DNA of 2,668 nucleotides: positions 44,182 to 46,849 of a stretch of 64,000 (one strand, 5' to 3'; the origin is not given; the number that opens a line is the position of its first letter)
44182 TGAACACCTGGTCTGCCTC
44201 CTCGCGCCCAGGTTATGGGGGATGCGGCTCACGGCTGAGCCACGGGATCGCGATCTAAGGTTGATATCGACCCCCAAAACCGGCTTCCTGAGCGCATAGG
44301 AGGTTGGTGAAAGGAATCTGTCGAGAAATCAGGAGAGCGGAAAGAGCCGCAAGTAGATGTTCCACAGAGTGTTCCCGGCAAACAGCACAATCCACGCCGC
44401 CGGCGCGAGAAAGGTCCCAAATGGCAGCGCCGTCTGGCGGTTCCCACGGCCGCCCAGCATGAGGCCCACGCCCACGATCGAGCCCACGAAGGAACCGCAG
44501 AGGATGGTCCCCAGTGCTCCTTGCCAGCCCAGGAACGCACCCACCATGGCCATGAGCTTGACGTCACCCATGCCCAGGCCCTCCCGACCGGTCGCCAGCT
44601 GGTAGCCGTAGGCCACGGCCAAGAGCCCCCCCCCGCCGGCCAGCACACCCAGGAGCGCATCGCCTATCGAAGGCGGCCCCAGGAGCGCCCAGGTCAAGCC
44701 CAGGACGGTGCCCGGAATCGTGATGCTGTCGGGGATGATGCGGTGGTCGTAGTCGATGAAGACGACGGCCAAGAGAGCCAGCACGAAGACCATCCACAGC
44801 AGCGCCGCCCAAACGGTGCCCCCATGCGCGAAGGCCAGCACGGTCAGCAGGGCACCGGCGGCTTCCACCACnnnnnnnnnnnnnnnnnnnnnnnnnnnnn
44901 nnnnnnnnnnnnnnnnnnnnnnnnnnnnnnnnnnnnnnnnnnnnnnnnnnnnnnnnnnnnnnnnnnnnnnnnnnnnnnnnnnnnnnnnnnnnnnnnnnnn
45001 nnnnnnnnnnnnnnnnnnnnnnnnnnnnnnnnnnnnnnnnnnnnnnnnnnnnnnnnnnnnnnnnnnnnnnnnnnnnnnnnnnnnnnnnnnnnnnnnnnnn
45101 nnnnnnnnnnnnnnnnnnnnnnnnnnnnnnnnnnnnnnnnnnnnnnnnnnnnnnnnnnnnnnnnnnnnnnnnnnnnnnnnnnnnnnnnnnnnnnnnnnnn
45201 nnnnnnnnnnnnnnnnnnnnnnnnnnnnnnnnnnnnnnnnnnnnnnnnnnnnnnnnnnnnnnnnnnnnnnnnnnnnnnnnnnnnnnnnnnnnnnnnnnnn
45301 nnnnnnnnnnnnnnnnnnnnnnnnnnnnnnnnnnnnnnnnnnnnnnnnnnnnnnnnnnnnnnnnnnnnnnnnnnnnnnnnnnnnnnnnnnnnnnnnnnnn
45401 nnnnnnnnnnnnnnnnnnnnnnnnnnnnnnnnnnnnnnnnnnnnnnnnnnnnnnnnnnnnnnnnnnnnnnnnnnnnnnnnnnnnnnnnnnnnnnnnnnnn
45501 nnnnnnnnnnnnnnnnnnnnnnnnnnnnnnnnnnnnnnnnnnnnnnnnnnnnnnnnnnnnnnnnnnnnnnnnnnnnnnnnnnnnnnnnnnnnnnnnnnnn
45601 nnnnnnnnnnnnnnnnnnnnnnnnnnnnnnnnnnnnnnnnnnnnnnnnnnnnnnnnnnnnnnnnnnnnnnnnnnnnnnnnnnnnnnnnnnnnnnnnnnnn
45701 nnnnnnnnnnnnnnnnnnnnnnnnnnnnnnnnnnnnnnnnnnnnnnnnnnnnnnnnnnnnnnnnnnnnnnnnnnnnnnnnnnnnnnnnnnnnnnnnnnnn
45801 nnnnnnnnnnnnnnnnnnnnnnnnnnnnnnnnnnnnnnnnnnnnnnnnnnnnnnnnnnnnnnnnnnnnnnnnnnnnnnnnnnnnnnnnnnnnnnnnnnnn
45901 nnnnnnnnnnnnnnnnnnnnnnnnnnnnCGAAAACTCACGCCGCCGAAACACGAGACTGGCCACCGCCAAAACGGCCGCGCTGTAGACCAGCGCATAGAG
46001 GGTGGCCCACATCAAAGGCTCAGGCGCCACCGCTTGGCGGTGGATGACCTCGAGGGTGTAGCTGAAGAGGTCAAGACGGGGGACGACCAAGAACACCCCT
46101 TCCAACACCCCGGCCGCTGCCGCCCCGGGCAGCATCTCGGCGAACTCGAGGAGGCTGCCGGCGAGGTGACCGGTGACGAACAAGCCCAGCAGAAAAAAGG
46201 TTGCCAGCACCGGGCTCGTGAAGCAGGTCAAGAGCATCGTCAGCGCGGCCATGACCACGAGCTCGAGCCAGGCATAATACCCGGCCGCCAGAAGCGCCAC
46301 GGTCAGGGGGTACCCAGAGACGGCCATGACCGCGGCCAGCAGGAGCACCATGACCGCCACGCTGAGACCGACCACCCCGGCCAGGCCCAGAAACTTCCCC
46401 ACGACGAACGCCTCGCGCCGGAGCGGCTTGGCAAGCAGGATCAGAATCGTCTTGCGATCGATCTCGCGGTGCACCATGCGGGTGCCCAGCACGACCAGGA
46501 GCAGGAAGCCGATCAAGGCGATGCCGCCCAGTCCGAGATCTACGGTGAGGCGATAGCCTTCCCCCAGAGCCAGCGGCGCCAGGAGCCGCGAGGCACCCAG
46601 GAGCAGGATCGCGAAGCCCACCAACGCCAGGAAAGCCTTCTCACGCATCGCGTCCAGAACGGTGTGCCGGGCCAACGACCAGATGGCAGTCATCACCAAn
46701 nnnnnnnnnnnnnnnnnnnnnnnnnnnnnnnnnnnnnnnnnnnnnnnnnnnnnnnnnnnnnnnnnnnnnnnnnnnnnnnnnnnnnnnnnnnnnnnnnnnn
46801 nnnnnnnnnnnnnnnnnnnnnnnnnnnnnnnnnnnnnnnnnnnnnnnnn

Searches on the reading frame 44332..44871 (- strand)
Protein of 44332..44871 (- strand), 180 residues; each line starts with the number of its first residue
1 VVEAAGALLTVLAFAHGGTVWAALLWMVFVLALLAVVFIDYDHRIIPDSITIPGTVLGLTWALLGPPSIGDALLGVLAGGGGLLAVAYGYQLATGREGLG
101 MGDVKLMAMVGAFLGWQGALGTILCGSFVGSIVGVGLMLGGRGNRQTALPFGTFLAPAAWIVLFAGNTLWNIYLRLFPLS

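Call 12: search_protein_families(library=pfam, proteins=[window:44332-44871:-])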
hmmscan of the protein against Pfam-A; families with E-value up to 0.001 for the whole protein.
window:44332-44871:- (180 aa): 1 family
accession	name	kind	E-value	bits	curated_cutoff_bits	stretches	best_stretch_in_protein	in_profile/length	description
PF01478.23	Peptidase_A24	-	3.3e-21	76.1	26.5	1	27-135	1-104/104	Type IV leader peptidase family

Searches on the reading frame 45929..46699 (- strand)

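Call 13: search_protein_families(library=pfam, proteins=[window:45929-46699:-])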
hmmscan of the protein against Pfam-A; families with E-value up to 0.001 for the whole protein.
window:45929-46699:- (257 aa): 2 families
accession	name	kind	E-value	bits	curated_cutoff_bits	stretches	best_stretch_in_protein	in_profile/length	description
PF12679.13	ABC2_membrane_2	-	1.2e-13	51.5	27.2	1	7-255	1-282/283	ABC-2 family transporter protein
PF12730.13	ABC2_membrane_4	-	5e-06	27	27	1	23-166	19-163/179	ABC-2 family transporter protein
